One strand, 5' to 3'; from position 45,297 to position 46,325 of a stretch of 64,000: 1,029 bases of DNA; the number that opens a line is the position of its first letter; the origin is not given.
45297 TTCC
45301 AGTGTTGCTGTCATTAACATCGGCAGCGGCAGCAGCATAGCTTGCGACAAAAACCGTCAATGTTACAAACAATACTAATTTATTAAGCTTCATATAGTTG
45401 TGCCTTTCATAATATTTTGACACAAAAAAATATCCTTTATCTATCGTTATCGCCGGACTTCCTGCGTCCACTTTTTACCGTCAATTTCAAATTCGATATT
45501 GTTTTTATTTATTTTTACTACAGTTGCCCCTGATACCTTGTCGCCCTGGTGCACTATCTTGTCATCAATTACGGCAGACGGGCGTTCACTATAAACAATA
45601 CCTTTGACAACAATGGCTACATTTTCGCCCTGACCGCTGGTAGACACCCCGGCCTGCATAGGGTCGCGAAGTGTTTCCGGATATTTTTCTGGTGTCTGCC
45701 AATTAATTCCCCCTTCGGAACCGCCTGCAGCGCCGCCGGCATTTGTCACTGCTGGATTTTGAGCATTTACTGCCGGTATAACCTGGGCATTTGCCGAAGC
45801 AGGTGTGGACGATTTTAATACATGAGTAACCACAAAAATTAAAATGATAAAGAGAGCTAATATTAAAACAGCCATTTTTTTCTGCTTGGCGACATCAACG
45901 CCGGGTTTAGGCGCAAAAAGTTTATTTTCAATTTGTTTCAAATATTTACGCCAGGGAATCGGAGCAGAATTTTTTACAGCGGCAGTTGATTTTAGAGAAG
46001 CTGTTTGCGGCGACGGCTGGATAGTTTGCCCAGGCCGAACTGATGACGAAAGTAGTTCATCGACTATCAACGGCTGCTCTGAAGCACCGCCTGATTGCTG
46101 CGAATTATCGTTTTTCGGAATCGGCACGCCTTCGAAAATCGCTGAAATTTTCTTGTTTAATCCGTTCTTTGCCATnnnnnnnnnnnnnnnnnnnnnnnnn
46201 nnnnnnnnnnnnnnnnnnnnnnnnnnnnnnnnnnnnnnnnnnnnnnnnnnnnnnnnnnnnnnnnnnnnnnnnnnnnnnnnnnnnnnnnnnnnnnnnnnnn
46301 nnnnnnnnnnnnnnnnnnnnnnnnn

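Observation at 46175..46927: ParA/MinD-type ATPase translationally coupled inside a pilM-pilN-pilO-X-secretin operon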

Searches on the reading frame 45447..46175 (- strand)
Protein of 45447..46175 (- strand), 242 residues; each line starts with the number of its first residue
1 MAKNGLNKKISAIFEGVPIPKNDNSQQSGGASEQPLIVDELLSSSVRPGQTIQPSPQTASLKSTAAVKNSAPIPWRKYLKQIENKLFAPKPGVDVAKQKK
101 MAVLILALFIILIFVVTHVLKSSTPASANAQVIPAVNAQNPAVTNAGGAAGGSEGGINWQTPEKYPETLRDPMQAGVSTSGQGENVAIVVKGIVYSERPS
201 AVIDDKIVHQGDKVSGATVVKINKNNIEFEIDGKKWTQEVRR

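Call 3: search_protein_families(library=pfam, proteins=[window:45447-46175:-], max_evalue=0.01)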
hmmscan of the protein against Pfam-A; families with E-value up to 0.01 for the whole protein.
window:45447-46175:- (242 aa): 2 families
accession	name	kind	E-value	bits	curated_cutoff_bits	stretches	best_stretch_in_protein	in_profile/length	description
PF16537.11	T2SSB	-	0.0006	19.9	28.4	1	189-236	5-56/60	Type II secretion system protein B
PF23862.1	CdsD_C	-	0.002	18.6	27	1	200-236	17-53/56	CdsD C-terminal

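Call 4: search_protein_families(library=ncbifam, proteins=[window:45447-46175:-], max_evalue=0.01)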
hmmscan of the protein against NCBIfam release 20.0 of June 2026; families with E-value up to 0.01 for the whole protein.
window:45447-46175:- (242 aa): 0 families

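Call 13: find_homologous_proteins(query=window:45447-46175:-)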
Query window:45447-46175:- (242 aa): 173 proteins with E <= 0.001 among 1493 candidates; the best 120 are listed.
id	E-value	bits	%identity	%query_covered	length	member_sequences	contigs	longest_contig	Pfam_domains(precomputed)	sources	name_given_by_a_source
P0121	1.5e-150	517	100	100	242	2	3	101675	-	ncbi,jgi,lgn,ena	ncbi:MAG: hypothetical protein ABR969_03545 [Sedimentisphaerales bacterium]|jgi:hypothetical protein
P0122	1.3e-105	370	73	100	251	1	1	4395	-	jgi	jgi:hypothetical protein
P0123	1.2e-67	246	52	100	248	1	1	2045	-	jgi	jgi:hypothetical protein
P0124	8.9e-66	240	52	99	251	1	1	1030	-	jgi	jgi:hypothetical protein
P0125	7.3e-65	237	53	99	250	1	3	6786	-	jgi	jgi:hypothetical protein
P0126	2.9e-64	235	54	100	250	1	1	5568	-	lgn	-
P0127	3.5e-64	235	51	99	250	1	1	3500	-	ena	-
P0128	2.5e-63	232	52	99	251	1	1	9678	-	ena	-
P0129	4.1e-63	231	52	99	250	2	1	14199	-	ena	-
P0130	3.9e-62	228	51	99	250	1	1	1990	-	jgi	jgi:hypothetical protein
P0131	5.9e-61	224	50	99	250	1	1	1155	-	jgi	jgi:hypothetical protein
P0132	1.8e-59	219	49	99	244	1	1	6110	-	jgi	jgi:hypothetical protein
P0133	1.0e-57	213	50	99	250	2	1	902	-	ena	-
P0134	1.6e-57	213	47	99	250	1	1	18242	PF23862.2,PF16537.12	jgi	jgi:hypothetical protein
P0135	2.4e-57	212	46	98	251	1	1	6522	-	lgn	-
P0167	5.8e-47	178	43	98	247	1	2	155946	-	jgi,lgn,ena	-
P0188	6.4e-42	162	36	99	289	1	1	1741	PF16537.12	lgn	-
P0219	1.6e-38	151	36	99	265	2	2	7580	PF16537.12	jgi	jgi:hypothetical protein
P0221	1.9e-38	150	39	99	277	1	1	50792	-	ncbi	ncbi:hypothetical protein ACFL1G_01895 [Planctomycetota bacterium]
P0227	2.3e-37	147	44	99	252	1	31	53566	-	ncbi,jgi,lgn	-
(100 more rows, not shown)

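Call 31: predict_structure(alignment_id=A1)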
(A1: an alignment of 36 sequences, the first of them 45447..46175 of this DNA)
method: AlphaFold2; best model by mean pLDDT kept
length: 242 residues; sequences in the alignment: 36
mean_pLDDT: 63.5   pTM: 0.31
mean pLDDT of the five models: 63.5, 62.9, 62.8, 60.5, 60.3
residues with pLDDT >= 90: 46; 70-90: 54; 50-70: 45; < 50: 97
segments of 3 or more residues with pLDDT < 50: 1-3, 21-53, 57-70, 127-157, 173-183
pLDDT, mean of each block of 10 residues (from residue 1): 49 54 43 45 43 46 40 68 70 79 89 86 51 43 44 47 63 42 61 89 92 93 94 91 68
secondary structure, 60 per line:
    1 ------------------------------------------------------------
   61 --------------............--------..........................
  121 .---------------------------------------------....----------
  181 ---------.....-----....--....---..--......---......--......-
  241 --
elements in order: H75-86 H95-121 H167-170 E190-194 E200-203 E206-209 E217-222 E226-231 E234-239

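Call 35: fold_search(model_id=the predicted structure, library=pdb)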
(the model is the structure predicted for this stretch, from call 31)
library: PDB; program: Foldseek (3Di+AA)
matches with E <= 10: 230; with E <= 0.001: 0
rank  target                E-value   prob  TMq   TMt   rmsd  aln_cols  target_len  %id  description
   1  3oss_C                3.8e-03  1.00  0.22  0.77   2.5        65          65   25  The crystal structure of enterotoxigenic Escherichia coli GspC-GspD complex from the type II secretion system (released 2011-08-03)
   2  4wfw                  1.1e-02  1.00  0.21  0.57   1.5        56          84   18  The crystal structure of Dickeya dadantii GspB from the type 2 secretion system (released 2015-09-30)
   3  7oio_MODEL_1_A        2.6e-01  0.91  0.19  0.32   8.7        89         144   21  Solution structure of Legionella pneumophila LspC (released 2022-06-01)
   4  7a7b_G                2.6e-01  0.33  0.11  0.10  19.6        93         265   11  Bacillithiol Disulfide Reductase Bdr (YpdA) from Staphylococcus aureus (released 2020-12-30)
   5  6hcg_e                3.5e-01  0.96  0.21  0.66   2.9        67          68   21  Klebsiella pneumoniae type II secretion system outer membrane complex. PulD, PulS and PulC HR domain. (released 2019-11-27)
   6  2m3x_MODEL_1_A        3.7e-01  0.23  0.13  0.19  11.2        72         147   10  Solution structure of Ph1500: a homohexameric protein centered on a 12-bladed beta-propeller (released 2014-01-29)
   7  4uzr_A                4.7e-01  0.23  0.13  0.20  11.2        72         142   10  Crystal Structure of Pyrococcus horikoshii Ph1500 (released 2015-10-07)
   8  7apr_G                1.0e+00  0.54  0.10  0.09   5.0        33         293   24  Bacillithiol Disulfide Reductase Bdr (YpdA) from Staphylococcus aureus (released 2020-12-30)
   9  9h6h_B                1.5e+00  0.06  0.10  0.03  13.9        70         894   14  Bacteroides ovatus GH98 endoxylanase with Seleno-methionine substituents (released 2025-11-05)
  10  7apr_B                1.6e+00  0.63  0.10  0.07   0.5        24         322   25  Bacillithiol Disulfide Reductase Bdr (YpdA) from Staphylococcus aureus (released 2020-12-30)
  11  9tqc_G                1.6e+00  0.15  0.11  0.05   6.6        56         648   20  L. pneumophila 3-methylcrotonyl-CoA carboxylase holoenzyme A3B6 (released 2026-02-18)
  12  3hty_I                1.6e+00  0.12  0.11  0.28   9.1        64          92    5  Crystal structure of a lipocalin-like protein (BT_0869) from Bacteroides thetaiotaomicron VPI-5482 at 1.95 A resolutio (released 2009-07-07)
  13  9tqc_I                1.7e+00  0.16  0.11  0.05   6.7        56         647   20  L. pneumophila 3-methylcrotonyl-CoA carboxylase holoenzyme A3B6 (released 2026-02-18)
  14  4noy_B                1.8e+00  0.51  0.09  0.31   0.7        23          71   17  Crystal structure of Listeria monocytogenes Hfq F43W (released 2014-09-10)
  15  7a76_C                2.3e+00  0.51  0.10  0.08   0.7        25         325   32  Bacillithiol Disulfide Reductase Bdr (YpdA) from Bacillus cereus (released 2020-12-30)
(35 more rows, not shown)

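Call 64: find_encoding_contigs(protein=P0167, flank=6000, max_places=1)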
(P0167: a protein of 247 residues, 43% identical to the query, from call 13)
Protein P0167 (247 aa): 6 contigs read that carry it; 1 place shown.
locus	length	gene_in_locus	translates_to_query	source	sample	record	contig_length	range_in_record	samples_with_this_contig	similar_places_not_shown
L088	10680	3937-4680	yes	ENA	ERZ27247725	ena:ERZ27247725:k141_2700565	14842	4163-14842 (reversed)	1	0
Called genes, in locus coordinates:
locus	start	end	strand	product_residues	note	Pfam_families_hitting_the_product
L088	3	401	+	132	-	?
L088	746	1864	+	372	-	PF11104:PilM_2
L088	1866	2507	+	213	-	-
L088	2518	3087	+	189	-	PF04350:PilO (weak), PF10741:T2SSM_b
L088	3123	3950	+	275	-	PF00142:Fer4_NifH, PF01656:CbiA, PF02374:ArsA_ATPase (weak), PF06564:CBP_BcsQ, PF09140:MipZ, PF10609:ParA, PF13614:AAA_31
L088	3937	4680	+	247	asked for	-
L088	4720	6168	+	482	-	PF21305:type_II_gspD_N0 (faint), PF07660:STN (weak), PF03958:Secretin_N (faint), PF00263:Secretin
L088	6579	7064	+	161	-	-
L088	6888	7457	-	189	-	PF05635:23S_rRNA_IVP (weak)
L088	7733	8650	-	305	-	PF13091:PLDc_2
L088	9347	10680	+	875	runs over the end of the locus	PF11897:DUF3417, PF00343:Phosphorylase, PF28476:GlgP_C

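Call 65: find_encoding_contigs(protein=P0221, flank=6000, max_places=1)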
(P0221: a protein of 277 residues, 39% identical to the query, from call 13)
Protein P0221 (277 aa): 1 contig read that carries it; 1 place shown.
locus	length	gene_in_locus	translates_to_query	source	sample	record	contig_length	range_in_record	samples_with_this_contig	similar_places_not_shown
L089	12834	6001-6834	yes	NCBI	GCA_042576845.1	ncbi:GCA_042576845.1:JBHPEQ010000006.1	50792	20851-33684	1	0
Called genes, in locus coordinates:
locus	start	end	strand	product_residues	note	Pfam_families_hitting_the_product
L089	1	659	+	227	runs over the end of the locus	-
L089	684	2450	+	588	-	-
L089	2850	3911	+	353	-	PF11104:PilM_2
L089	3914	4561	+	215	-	-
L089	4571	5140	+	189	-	PF10741:T2SSM_b (weak)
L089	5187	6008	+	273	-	PF00142:Fer4_NifH, PF01656:CbiA, PF02374:ArsA_ATPase, PF06564:CBP_BcsQ, PF09140:MipZ, PF10609:ParA, PF13614:AAA_31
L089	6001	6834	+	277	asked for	-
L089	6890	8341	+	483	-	PF07660:STN (weak), PF03958:Secretin_N (weak), PF00263:Secretin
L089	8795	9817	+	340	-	PF08240:ADH_N, PF16912:Glu_dehyd_C, PF00107:ADH_zinc_N, PF13602:ADH_zinc_N_2 (weak)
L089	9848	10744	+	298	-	PF00294:PfkB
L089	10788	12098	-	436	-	PF12704:MacB_PCD, PF02687:FtsX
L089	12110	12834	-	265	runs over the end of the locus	PF02463:SMC_N, PF00005:ABC_tran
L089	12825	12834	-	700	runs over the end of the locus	PF25990:Beta-barrel_YknX, PF25975:CzcB_C (weak)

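Call 66: find_encoding_contigs(protein=P0227, flank=6000, max_places=1)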
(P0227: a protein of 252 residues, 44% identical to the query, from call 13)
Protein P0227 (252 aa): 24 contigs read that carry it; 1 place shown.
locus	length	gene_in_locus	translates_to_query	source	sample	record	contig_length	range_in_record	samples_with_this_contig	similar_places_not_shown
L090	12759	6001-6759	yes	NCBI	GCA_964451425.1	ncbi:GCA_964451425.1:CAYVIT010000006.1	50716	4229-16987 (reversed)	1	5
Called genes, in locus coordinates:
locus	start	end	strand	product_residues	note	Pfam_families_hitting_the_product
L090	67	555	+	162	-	PF07963:N_methyl (weak)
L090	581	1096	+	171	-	PF07963:N_methyl (weak)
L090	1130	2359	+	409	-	PF20597:pAdhesive_15, PF23981:DUF7305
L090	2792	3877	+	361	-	PF11104:PilM_2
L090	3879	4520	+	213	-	-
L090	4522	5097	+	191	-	PF04350:PilO (weak), PF10741:T2SSM_b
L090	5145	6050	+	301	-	PF00142:Fer4_NifH (weak), PF01656:CbiA, PF02374:ArsA_ATPase (faint), PF06564:CBP_BcsQ, PF09140:MipZ, PF10609:ParA, PF13614:AAA_31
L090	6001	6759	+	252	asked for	-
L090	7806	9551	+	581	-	PF00072:Response_reg, PF00989:PAS (weak), PF13426:PAS_9, PF00158:Sigma54_activat, PF14532:Sigma54_activ_2, PF07728:AAA_5 (weak), PF25601:AAA_lid_14, PF02954:HTH_8, +1 more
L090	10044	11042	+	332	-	-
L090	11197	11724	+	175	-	PF07963:N_methyl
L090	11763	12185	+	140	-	-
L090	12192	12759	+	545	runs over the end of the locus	-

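Call 67: search_protein_representatives(alignment_id=A1)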
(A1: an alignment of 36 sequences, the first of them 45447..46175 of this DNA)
Query: 36 sequences, 249 profile positions. Proteins with E-value up to 0.001 (for the whole library): 3959; up to 1e-10: 969; up to 1e-30: 451. The best 150 are listed.
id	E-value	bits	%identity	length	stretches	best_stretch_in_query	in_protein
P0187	8.9e-103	359.7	-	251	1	1-249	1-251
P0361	1.3e-98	346.1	-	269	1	1-248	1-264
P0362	2.2e-94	332.3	-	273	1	1-249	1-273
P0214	5.4e-92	324.4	-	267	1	1-249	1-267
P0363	8.7e-92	323.7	-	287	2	46-248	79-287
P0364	4.6e-91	321.4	-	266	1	1-249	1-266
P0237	3.1e-90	318.7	-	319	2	41-249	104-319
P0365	4.1e-87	308.4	-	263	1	1-249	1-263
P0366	3.2e-86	305.5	-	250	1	1-249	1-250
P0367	4.8e-86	304.9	-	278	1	1-248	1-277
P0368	2.6e-85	302.5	-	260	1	4-247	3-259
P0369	6.7e-85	301.2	-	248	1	1-248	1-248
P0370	4.9e-84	298.3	-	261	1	1-249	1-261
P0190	1.2e-83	297.1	-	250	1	1-249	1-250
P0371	6.8e-83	294.6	-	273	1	1-249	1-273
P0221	1.3e-77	277.3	-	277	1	1-249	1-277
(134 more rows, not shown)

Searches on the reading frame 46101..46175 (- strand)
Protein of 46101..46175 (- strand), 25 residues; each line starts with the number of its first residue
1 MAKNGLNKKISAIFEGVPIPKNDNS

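Call 23: search_solved_structures(query=A2, max_evalue=10, show_alignments=5)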
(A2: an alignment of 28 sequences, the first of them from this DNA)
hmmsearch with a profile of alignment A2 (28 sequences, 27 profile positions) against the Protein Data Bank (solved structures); distinct sequences matched with E-value up to 10: 2.
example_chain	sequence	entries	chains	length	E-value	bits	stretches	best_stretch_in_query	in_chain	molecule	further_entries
3d21_A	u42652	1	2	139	0.05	16.6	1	4-20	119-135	Thioredoxin H-type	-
3d22_A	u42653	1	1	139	0.051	16.6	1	4-20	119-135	Thioredoxin H-type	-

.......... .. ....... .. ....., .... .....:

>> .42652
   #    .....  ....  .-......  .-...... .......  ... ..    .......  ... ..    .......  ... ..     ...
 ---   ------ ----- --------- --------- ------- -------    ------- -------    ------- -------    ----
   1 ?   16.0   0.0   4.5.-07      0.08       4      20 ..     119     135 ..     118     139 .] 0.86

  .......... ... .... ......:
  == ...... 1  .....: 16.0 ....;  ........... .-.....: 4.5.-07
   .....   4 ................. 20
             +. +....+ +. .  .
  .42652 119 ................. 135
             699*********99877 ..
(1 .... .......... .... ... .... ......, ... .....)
